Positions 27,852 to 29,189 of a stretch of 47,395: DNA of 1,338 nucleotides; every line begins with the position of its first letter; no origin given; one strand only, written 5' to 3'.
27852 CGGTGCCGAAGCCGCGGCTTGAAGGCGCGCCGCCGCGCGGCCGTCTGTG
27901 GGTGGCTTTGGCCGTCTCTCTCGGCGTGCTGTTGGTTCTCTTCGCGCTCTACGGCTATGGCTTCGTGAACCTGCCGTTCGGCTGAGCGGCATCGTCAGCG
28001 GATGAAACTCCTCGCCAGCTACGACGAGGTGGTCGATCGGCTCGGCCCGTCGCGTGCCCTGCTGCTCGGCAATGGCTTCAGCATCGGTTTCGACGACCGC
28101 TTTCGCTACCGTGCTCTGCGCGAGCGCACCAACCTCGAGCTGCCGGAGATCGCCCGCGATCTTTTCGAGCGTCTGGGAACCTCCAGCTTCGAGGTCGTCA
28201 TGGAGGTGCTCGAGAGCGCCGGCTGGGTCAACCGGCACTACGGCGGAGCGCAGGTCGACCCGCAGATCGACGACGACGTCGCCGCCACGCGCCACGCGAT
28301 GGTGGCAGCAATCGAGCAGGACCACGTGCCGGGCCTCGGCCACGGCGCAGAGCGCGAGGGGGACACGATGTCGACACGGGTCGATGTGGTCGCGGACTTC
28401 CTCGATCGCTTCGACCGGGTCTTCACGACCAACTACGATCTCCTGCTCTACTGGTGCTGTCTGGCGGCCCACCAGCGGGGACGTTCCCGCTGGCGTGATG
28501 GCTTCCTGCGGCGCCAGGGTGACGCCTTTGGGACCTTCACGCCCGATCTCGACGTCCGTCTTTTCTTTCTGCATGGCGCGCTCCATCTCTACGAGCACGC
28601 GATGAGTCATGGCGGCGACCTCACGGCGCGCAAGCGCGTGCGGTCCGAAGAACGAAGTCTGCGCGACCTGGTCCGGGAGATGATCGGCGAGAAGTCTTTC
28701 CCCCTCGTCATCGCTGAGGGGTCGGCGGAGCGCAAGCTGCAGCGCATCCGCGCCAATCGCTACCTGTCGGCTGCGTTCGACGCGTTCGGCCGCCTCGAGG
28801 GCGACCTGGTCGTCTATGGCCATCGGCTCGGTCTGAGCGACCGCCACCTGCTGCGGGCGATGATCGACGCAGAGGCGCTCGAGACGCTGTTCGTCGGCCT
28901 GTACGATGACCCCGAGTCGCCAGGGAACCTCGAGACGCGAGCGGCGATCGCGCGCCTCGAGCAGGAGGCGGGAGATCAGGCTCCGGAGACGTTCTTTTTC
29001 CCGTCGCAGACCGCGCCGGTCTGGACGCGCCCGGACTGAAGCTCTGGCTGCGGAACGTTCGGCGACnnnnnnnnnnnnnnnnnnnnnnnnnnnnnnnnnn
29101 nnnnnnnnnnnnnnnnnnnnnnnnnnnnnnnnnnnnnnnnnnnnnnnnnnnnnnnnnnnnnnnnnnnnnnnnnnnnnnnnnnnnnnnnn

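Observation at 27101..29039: PLDc_N/TPR membrane protein plus stand-alone SIR2-like (DUF4917-type) protein: candidate undescribed NAD-targeting conflict module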

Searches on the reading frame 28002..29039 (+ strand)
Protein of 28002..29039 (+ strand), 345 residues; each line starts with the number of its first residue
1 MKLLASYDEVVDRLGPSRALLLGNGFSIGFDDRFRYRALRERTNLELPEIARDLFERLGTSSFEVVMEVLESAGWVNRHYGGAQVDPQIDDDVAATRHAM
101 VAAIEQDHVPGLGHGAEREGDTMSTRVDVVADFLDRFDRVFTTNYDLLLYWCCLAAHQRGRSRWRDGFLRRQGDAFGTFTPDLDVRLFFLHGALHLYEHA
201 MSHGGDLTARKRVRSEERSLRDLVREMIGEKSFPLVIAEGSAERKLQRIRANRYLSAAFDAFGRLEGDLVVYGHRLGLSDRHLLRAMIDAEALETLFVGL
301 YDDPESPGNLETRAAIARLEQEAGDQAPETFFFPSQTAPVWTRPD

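Call 3: search_protein_families(library=pfam, proteins=[window:28002-29039:+], max_evalue=1)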
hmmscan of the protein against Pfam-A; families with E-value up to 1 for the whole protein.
window:28002-29039:+ (345 aa): 3 families
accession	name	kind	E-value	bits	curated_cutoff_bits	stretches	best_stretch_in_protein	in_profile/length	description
PF16263.11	DUF4917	-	3e-39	135.7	28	1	20-341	1-311/311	Domain of unknown function (DUF4917)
PF13646.12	HEAT_2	-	0.068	13.9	27.7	1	31-79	13-61/88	HEAT repeats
PF13289.12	SIR2_2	-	0.079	13.5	24.5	1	139-228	2-81/141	SIR2-like domain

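Call 4: search_protein_families(library=padloc, proteins=[window:28002-29039:+], max_evalue=1)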
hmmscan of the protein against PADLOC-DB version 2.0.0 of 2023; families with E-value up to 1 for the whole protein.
window:28002-29039:+ (345 aa): 3 families
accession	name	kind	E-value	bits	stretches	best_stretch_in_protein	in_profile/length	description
PDLC04960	PDC-S21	-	2.4e-75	252.1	1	1-342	1-335/336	-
PDLC04961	PDC-S21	-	2.3e-65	219.1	1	4-343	13-330/336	-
PDLC04094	SIR2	-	0.037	11.2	1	139-194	151-208/399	-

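Call 5: search_protein_families(library=ncbifam, proteins=[window:28002-29039:+], max_evalue=1)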
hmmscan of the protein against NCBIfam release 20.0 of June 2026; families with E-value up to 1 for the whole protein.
window:28002-29039:+ (345 aa): 0 families

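Call 8: find_homologous_proteins(query=window:28002-29039:+)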
Query window:28002-29039:+ (345 aa): 2860 proteins with E <= 0.001 among 8000 candidates; the best 120 are listed.
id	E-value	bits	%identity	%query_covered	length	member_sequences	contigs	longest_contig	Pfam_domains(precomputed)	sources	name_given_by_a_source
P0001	5.8e-229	777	100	100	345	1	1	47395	PF16263.11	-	-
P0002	1.6e-80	289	45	99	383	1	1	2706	PF16263.11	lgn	-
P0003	2.4e-77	279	43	97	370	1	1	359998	PF16263.11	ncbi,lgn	ncbi:MAG: DUF4917 family protein [Acidobacteriota bacterium]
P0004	1.4e-74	269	43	97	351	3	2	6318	PF16263.11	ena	-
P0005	2.1e-73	266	43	97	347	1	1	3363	PF16263.11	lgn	-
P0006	7.4e-70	254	43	99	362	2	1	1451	PF16263.11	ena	-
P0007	1.7e-68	250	42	95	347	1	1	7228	PF16263.11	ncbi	ncbi:MAG: DUF4917 family protein [Acidobacteriota bacterium]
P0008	1.8e-67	246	42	95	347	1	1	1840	PF16263.11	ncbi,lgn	ncbi:MAG: DUF4917 family protein [Acidobacteriota bacterium]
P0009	2.8e-67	246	42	97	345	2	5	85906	PF16263.11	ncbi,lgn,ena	-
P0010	4.5e-66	242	41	94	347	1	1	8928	PF16263.11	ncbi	ncbi:MAG: DUF4917 family protein [Acidobacteriota bacterium]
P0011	1.9e-64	236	39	98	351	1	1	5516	PF16263.11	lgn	-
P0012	5.2e-64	235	41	98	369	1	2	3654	PF16263.11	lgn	-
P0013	5.1e-59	218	41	94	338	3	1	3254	PF16263.11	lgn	-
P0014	3.8e-58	215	40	99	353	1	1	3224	PF16263.11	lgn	-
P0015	6.5e-58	215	38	94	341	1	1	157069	PF16263.11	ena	-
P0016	1.1e-57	214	37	99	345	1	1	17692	PF16263.11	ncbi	ncbi:MAG: DUF4917 family protein [Acidobacteriota bacterium]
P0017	2.3e-55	206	39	98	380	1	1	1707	PF16263.11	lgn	-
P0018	2.7e-55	206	36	97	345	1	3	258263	PF16263.11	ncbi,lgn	-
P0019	4.7e-55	205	38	99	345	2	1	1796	PF16263.11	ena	-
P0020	6.2e-55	205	37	98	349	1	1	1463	PF16263.11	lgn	-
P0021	7.1e-55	205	37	93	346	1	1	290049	PF16263.11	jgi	jgi:hypothetical protein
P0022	8.7e-55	204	39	98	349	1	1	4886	PF16263.11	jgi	jgi:hypothetical protein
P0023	1.5e-54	204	39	90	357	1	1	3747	PF16263.11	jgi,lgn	jgi:hypothetical protein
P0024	3.6e-54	202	37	98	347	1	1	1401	PF16263.11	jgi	jgi:hypothetical protein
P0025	4.7e-54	202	37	98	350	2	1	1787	PF16263.11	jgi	jgi:hypothetical protein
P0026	7.9e-54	201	38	97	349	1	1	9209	PF16263.11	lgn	-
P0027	1.9e-53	200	38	100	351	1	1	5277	PF16263.11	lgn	-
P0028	2.0e-53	200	37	98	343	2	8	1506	PF16263.11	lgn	-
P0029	2.8e-53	199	38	98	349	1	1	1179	PF16263.11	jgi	jgi:hypothetical protein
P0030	6.4e-53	198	38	97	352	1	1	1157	PF16263.11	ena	-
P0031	6.7e-53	198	37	98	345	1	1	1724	PF16263.11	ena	-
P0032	1.1e-52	198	36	98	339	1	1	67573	PF16263.11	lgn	-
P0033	1.6e-52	197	38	97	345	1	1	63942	PF16263.11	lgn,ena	-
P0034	2.0e-52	197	38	92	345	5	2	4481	PF16263.11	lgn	-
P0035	2.5e-52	196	37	93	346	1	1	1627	PF16263.11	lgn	-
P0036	2.6e-52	196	37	99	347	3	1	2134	PF16263.11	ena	-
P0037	2.8e-52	196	36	98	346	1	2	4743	PF16263.11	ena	-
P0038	3.2e-52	196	37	98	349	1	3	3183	PF16263.11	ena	-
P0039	3.9e-52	196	36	98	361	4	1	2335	PF16263.11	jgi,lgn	jgi:hypothetical protein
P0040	7.3e-52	195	38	88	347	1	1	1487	PF16263.11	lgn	-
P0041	8.1e-52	195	38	98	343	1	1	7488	PF16263.11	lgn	-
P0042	1.4e-51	194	37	99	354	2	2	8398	PF16263.11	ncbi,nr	ncbi:MAG: DUF4917 family protein [Planctomycetaceae bacterium]|nr:DUF4917 family protein [Planctomyc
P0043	1.7e-51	194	36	98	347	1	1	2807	PF16263.11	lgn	-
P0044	1.9e-51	193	38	97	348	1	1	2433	PF16263.11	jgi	-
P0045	2.9e-51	193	39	98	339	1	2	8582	PF16263.11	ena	-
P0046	4.5e-51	192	38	98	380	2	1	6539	PF16263.11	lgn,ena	-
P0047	4.8e-51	192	38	98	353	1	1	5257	PF16263.11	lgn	-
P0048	6.5e-51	192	38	98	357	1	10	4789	PF16263.11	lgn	-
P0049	7.8e-51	191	37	99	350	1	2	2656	PF16263.11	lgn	-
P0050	8.5e-51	191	38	98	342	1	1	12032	PF16263.11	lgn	-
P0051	1.0e-50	191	39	94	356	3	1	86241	PF13289.13,PF16263.11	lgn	-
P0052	1.1e-50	191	40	97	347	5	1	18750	PF16263.11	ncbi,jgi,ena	-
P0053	1.5e-50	190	35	99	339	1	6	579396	PF16263.11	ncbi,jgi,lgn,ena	-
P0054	1.6e-50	190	39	92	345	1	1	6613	PF16263.11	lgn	-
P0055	1.7e-50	190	38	97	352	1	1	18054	PF16263.11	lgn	-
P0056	1.8e-50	190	38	99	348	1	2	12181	PF16263.11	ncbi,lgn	-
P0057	3.2e-50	189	36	98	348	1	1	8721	PF16263.11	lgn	-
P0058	4.2e-50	189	39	99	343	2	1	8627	PF16263.11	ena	-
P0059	4.8e-50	189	38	97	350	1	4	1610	PF16263.11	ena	-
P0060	5.0e-50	189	36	98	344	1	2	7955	PF16263.11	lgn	-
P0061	7.8e-50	188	35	97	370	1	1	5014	PF16263.11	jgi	jgi:hypothetical protein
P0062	1.1e-49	188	37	98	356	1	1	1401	PF16263.11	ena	-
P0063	1.2e-49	187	36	97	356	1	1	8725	PF16263.11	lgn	-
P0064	1.3e-49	187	39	90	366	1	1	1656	PF16263.11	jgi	-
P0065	1.4e-49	187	38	98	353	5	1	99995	PF16263.11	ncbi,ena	-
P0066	2.1e-49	187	37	99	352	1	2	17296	PF16263.11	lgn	-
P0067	2.2e-49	187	36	97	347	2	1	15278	PF16263.11,PF14253.12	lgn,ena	-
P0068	2.6e-49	186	38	97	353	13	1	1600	PF16263.11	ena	-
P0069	2.6e-49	186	38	98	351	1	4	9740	PF16263.11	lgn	-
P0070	2.7e-49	186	35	99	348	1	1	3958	PF16263.11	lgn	-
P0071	3.2e-49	186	36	99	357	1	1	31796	PF16263.11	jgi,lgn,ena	-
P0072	3.5e-49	186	38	97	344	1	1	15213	PF16263.11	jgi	jgi:hypothetical protein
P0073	4.2e-49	186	40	97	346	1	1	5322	PF16263.11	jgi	jgi:hypothetical protein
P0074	4.5e-49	186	36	95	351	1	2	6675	PF16263.11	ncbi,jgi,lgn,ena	-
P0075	4.9e-49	186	38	98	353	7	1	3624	PF16263.11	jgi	jgi:hypothetical protein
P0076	5.5e-49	185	36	98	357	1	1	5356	PF16263.11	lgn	-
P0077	6.3e-49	185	36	94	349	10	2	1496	PF16263.11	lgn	-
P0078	6.8e-49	185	36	98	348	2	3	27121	PF16263.11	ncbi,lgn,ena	-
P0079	7.0e-49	185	36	97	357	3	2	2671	PF16263.11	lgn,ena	-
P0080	7.0e-49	185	39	97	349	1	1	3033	PF16263.11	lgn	-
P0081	7.0e-49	185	37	98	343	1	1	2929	PF16263.11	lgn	-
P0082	8.3e-49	185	36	97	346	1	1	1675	PF13289.13,PF16263.11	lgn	-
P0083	9.2e-49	185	39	97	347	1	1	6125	PF16263.11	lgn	-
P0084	2.2e-48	183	38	98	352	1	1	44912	PF16263.11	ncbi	-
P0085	2.7e-48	183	34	98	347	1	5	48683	PF16263.11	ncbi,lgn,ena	-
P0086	3.5e-48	183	37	97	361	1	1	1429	PF16263.11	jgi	jgi:hypothetical protein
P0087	3.9e-48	183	37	98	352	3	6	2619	PF16263.11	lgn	-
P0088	5.4e-48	182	37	98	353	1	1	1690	PF16263.11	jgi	jgi:hypothetical protein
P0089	5.6e-48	182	39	86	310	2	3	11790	PF16263.11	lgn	-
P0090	5.9e-48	182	36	95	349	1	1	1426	PF16263.11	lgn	-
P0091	6.5e-48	182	38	97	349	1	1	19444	PF16263.11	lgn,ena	-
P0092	7.8e-48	182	38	91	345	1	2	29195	PF16263.11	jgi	jgi:hypothetical protein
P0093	8.3e-48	181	36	98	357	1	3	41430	PF16263.11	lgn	-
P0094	1.1e-47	181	36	98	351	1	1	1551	PF16263.11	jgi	jgi:hypothetical protein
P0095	1.2e-47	181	36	99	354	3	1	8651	PF16263.11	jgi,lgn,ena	-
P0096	1.3e-47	181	37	98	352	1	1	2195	PF16263.11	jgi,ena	-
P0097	2.2e-47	180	35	98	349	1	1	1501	PF16263.11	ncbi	-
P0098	2.2e-47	180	37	97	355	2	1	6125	PF16263.11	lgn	-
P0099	2.5e-47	180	39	88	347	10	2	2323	PF16263.11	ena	-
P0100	2.5e-47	180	36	88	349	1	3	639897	PF16263.11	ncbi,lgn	ncbi:MAG: DUF4917 family protein [Dehalococcoidia bacterium]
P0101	2.5e-47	180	38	97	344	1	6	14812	PF16263.11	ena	-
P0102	2.7e-47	180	36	97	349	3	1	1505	PF13289.13,PF16263.11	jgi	-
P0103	3.0e-47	180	36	98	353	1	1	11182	PF16263.11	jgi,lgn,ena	-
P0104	3.0e-47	180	36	99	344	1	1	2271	PF16263.11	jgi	-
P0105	3.4e-47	179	35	98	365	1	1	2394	PF16263.11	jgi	jgi:hypothetical protein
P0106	3.4e-47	179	34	98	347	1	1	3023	PF16263.11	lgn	-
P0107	4.2e-47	179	36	97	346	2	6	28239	PF16263.11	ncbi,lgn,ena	ncbi:MAG TPA: DUF4917 family protein [Anaeromyxobacter sp.]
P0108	4.8e-47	179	35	98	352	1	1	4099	PF16263.11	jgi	jgi:hypothetical protein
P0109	5.7e-47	179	35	99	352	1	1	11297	PF16263.11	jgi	jgi:hypothetical protein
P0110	6.6e-47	179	37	99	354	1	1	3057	PF16263.11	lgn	-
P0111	7.0e-47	178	35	97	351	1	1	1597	PF16263.11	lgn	-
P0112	7.0e-47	178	36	94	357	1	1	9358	PF16263.11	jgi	-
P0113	8.0e-47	178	34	99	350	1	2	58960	PF16263.11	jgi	jgi:hypothetical protein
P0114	8.3e-47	178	35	98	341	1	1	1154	PF16263.11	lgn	-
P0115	9.7e-47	178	36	98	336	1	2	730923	PF16263.11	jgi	jgi:hypothetical protein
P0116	1.0e-46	178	36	99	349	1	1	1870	PF16263.11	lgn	-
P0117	1.1e-46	178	37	97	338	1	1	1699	PF16263.11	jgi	jgi:hypothetical protein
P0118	1.3e-46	178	35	98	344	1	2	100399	PF16263.11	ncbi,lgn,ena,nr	ncbi:MAG TPA: DUF4917 family protein [Candidatus Acidoferrales bacterium]|nr:DUF4917 family protein 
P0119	1.5e-46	177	36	93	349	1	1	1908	PF16263.11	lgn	-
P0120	1.6e-46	177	35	98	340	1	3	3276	PF16263.11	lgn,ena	-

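Call 13: find_related_loci(query=A1, collection=genome_contigs, flank=10000)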
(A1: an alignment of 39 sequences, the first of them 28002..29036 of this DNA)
Query A1 (345 aa) in genome_contigs; peptide patterns used: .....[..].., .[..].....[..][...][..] (x = any residue, [..] = any of these).
599 stretches matched a pattern (row limit reached: there are more); 580 encode a relative of the query (tblastn E <= 1e-3); the best 80 are kept; 80 distinct loci.
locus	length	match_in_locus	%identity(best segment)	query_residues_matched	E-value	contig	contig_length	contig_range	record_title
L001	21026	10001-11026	42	6-344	1e-72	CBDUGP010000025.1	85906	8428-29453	MAG TPA_asm: uncultured bacterium isolate SRR22808116_maxbin2_13 genome assembly, contig: ERZ25043450.73, whole genome s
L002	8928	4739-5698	41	19-341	7e-70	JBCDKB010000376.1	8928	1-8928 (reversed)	MAG: Acidobacteriota bacterium isolate P01_H01_bin.49 k141_50314_length_8928_cov_12.6446, whole genome shotgun sequence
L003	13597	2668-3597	39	4-320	3e-57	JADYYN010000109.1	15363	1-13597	MAG: Gemmatimonadaceae bacterium isolate SJ530 c_000000680093, whole genome shotgun sequence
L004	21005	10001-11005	35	4-343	1e-55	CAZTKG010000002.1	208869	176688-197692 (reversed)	MAG TPA_asm: uncultured Gammaproteobacteria bacterium isolate SRP200020_co5_277 genome assembly, contig: NODE_60_length_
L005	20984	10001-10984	37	4-333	1e-53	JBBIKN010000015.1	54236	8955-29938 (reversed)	MAG: Nitrospira sp. isolate QH2F170213_bin_187 NODE_288_length_54236_cov_19.493088, whole genome shotgun sequence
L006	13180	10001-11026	34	4-342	6e-53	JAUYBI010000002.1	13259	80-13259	MAG: Candidatus Omnitrophota bacterium isolate C19_metabat.bin.11_sub C19_k141_21970, whole genome shotgun sequence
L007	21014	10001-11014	35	4-341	1e-52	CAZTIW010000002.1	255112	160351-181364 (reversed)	MAG TPA_asm: uncultured Thermoanaerobaculia bacterium isolate SRP287453_co1_69 genome assembly, contig: NODE_25_length_2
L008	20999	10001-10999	34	17-343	8e-52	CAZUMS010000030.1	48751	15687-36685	MAG TPA_asm: uncultured bacterium isolate binchicken_co199_85 genome assembly, contig: NODE_773_length_48751_cov_15.2050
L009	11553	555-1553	34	17-343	8e-52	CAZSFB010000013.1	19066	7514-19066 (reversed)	MAG TPA_asm: uncultured bacterium isolate binchicken_co350_53 genome assembly, contig: NODE_3530_length_19066_cov_4.7424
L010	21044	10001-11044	35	1-341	1e-51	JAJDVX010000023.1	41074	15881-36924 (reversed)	MAG: Chloroflexota bacterium isolate jk18x22bins.70 k141_664891, whole genome shotgun sequence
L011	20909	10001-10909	36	4-307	1e-51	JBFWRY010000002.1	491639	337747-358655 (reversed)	MAG: Dehalococcoidia bacterium isolate CA_2019_TPBF_217 NODE_139_length_491639_cov_10.656413_TPBF, whole genome shotgun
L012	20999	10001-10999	36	4-341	3e-54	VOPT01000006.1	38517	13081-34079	MAG: Nitrospira sp. isolate MAG_266 c_000000003654, whole genome shotgun sequence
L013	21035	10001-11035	34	1-343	3e-49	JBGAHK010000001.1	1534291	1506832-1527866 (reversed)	MAG: Fimbriimonadaceae bacterium isolate MAG_MBR_H125.90 MBRH125-90_opera_contig_6, whole genome shotgun sequence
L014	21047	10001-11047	43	6-341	4e-79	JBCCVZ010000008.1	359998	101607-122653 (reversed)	MAG: Acidobacteriota bacterium isolate P01_E01_bin.5 k141_1428844_length_359998_cov_45.1185, whole genome shotgun sequen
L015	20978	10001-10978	36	6-341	4e-48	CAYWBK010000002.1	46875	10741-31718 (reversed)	MAG TPA_asm: uncultured Armatimonadia bacterium isolate binchicken_co3_96 genome assembly, contig: NODE_2208_length_4687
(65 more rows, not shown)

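Call 19: predict_structure(alignment_id=A1)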
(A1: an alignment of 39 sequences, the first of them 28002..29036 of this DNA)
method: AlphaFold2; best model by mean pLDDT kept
length: 345 residues; sequences in the alignment: 39
mean_pLDDT: 91.4   pTM: 0.91
mean pLDDT of the five models: 91.4, 91.3, 90.9, 90.0, 89.5
residues with pLDDT >= 90: 259; 70-90: 74; 50-70: 12; < 50: 0
segments of 3 or more residues with pLDDT < 50: none
pLDDT, mean of each block of 10 residues (from residue 1): 92 97 94 90 93 96 93 92 86 93 85 58 82 96 94 90 90 94 95 95 89 85 89 89 95 97 98 93 97 98 92 96 97 95 81
secondary structure, 60 per line:
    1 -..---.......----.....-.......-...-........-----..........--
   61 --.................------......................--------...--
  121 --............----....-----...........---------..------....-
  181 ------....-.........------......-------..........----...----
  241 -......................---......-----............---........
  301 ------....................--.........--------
elements in order: H7-13 E18-22 H24-30 H36-43 H49-58 H63-79 H86-107 H123-134 E139-142 H148-158 E176-179 E187-190 E192-200 E207-212 H220-229 E234-236 H242-251 H253-263 E267-272 H278-289 E293-300 H307-326 E329-334

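Call 25: fold_search(model_id=the predicted structure, library=pdb)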
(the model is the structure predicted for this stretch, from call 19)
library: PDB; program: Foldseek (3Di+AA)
matches with E <= 10: 636; with E <= 0.001: 19
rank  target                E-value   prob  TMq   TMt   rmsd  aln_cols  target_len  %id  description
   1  8sub_J                4.2e-09  1.00  0.57  0.51   7.5       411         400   17  E. coli SIR2-HerA complex (dodecamer SIR2 pentamer HerA) (released 2023-12-27)
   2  8su9_D                5.0e-09  1.00  0.65  0.58   6.0       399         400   16  E. coli SIR2-HerA complex (hexamer HerA bound with dodecamer Sir2) (released 2024-03-27)
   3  8sub_D                6.0e-09  1.00  0.61  0.54   6.2       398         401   15  E. coli SIR2-HerA complex (dodecamer SIR2 pentamer HerA) (released 2023-12-27)
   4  8suw_B                8.0e-09  1.00  0.57  0.51   7.2       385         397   17  E. coli SIR2-HerA complex (dodecamer SIR2 bound 4 protomers of HerA) (released 2024-03-27)
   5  8suw_J                1.1e-08  1.00  0.61  0.54   6.1       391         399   17  E. coli SIR2-HerA complex (dodecamer SIR2 bound 4 protomers of HerA) (released 2024-03-27)
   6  8sub_B                1.2e-08  1.00  0.58  0.52   7.3       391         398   18  E. coli SIR2-HerA complex (dodecamer SIR2 pentamer HerA) (released 2023-12-27)
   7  8uae_B                2.3e-08  1.00  0.61  0.56   6.5       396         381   17  E. coli Sir2_HerA complex (12:6) with ATPgamaS (released 2023-12-27)
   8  8sub_E                2.7e-08  1.00  0.57  0.50   7.2       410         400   16  E. coli SIR2-HerA complex (dodecamer SIR2 pentamer HerA) (released 2023-12-27)
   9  8sxx_K                3.2e-08  1.00  0.52  0.48   7.7       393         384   16  E. coli dodecamer SIR2 (released 2023-12-27)
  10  8sub_G                3.2e-08  1.00  0.51  0.47   7.5       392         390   16  E. coli SIR2-HerA complex (dodecamer SIR2 pentamer HerA) (released 2023-12-27)
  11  8sub_I                3.4e-08  1.00  0.58  0.52   6.9       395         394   16  E. coli SIR2-HerA complex (dodecamer SIR2 pentamer HerA) (released 2023-12-27)
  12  8suw_F                4.9e-08  1.00  0.63  0.56   6.0       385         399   17  E. coli SIR2-HerA complex (dodecamer SIR2 bound 4 protomers of HerA) (released 2024-03-27)
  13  8uae_F                7.8e-08  1.00  0.63  0.58   6.2       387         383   17  E. coli Sir2_HerA complex (12:6) with ATPgamaS (released 2023-12-27)
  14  8sub_F                9.3e-08  1.00  0.61  0.54   6.6       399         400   16  E. coli SIR2-HerA complex (dodecamer SIR2 pentamer HerA) (released 2023-12-27)
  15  8sub_A                1.1e-07  1.00  0.52  0.47   8.2       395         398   15  E. coli SIR2-HerA complex (dodecamer SIR2 pentamer HerA) (released 2023-12-27)
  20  7uxt_B                1.6e-03  0.99  0.40  0.31  10.2       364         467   12  Crystal structure of ligand-free SeThsA (released 2022-09-07)
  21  7uxt_A                5.6e-03  0.96  0.36  0.28  10.6       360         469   12  Crystal structure of ligand-free SeThsA (released 2022-09-07)
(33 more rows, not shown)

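Call 26: find_encoding_contigs(protein=P0003, flank=8000, max_places=2)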
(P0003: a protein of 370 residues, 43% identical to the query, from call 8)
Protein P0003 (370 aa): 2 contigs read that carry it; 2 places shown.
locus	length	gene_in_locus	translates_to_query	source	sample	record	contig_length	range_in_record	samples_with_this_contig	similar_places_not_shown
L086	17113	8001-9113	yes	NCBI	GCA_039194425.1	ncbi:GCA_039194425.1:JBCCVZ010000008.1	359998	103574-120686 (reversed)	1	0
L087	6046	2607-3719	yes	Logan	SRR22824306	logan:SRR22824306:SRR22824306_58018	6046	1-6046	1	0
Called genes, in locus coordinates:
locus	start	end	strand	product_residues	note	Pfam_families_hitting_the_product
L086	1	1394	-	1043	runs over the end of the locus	PF00873:ACR_tran, PF03176:MMPL, PF02355:SecD_SecF_C (weak)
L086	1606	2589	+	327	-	PF01925:TauE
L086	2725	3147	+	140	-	PF00571:CBS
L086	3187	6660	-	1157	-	PF00873:ACR_tran, PF03176:MMPL, PF00873:ACR_tran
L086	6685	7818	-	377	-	PF25997:BSH_YhbJ (faint), PF00364:Biotin_lipoyl (faint), PF25917:BSH_RND, PF25919:BSH_CusB (weak), PF25973:BSH_CzcB, PF25954:Beta-barrel_RND_2, PF25967:RND-MFP_C, PF25989:YknX_C, +1 more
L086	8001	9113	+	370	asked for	PF16263:DUF4917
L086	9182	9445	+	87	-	PF03693:ParD_antitoxin (weak)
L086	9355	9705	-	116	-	-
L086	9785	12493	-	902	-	PF17900:Peptidase_M1_N, PF01433:Peptidase_M1, PF11838:ERAP1_C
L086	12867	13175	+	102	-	-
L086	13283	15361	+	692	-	PF21836:DUF6895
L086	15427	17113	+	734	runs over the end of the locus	PF13231:PMT_2 (weak)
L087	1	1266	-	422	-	?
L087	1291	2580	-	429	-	PF25997:BSH_YhbJ (faint), PF00364:Biotin_lipoyl (faint), PF25917:BSH_RND, PF25919:BSH_CusB (weak), PF25973:BSH_CzcB, PF25954:Beta-barrel_RND_2, PF25967:RND-MFP_C, PF25989:YknX_C, +1 more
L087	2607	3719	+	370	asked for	PF16263:DUF4917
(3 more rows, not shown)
